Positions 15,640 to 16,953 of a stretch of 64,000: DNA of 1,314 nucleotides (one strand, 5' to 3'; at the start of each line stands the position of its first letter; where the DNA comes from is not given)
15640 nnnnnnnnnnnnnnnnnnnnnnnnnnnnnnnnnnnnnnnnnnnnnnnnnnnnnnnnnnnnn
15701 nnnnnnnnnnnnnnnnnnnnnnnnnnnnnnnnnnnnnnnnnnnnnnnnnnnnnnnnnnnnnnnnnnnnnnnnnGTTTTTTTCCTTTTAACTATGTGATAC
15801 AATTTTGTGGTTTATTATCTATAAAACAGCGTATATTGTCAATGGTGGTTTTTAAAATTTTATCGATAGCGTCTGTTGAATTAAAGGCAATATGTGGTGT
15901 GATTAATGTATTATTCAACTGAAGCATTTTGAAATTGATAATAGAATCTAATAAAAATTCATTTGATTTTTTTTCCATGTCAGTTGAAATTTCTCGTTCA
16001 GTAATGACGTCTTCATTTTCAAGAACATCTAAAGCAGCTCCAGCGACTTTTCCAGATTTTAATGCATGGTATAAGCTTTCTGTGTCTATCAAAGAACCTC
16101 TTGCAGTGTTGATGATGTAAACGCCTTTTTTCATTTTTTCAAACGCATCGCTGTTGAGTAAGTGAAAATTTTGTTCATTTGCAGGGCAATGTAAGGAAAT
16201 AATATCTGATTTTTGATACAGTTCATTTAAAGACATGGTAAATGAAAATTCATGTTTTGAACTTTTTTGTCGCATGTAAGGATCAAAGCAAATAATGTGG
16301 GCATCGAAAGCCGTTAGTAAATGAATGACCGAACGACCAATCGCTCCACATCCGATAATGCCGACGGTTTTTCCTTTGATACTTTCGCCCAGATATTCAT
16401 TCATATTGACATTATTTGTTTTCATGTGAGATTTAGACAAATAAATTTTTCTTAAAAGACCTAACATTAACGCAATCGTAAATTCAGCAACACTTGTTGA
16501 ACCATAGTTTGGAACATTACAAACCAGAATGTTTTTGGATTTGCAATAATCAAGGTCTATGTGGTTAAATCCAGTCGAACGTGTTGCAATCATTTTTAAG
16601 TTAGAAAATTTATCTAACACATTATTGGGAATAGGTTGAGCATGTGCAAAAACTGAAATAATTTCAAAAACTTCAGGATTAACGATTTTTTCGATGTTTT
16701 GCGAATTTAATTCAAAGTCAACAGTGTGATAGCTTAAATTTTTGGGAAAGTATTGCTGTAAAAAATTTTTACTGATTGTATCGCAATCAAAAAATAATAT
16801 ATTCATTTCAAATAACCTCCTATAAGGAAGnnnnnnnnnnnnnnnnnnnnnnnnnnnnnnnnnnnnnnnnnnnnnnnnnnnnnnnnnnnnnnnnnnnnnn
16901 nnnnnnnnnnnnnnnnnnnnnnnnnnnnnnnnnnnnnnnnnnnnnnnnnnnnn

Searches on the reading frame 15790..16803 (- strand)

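Call 62: search_protein_families(library=pfam, proteins=[window:15790-16803:-], max_evalue=0.001)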
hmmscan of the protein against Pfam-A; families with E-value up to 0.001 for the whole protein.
window:15790-16803:- (337 aa): 3 families
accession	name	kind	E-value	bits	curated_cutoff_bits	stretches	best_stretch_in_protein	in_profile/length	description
PF02826.25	2-Hacid_dh_C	-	1.7e-54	184.4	25.1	1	110-306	1-178/178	D-isomer specific 2-hydroxyacid dehydrogenase, NAD binding domain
PF00389.36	2-Hacid_dh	-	1.4e-25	89.9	24.6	1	10-335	10-132/134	D-isomer specific 2-hydroxyacid dehydrogenase, catalytic domain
PF03446.21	NAD_binding_2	-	0.00023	21.6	21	1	146-252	1-111/161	NAD binding domain of 6-phosphogluconate dehydrogenase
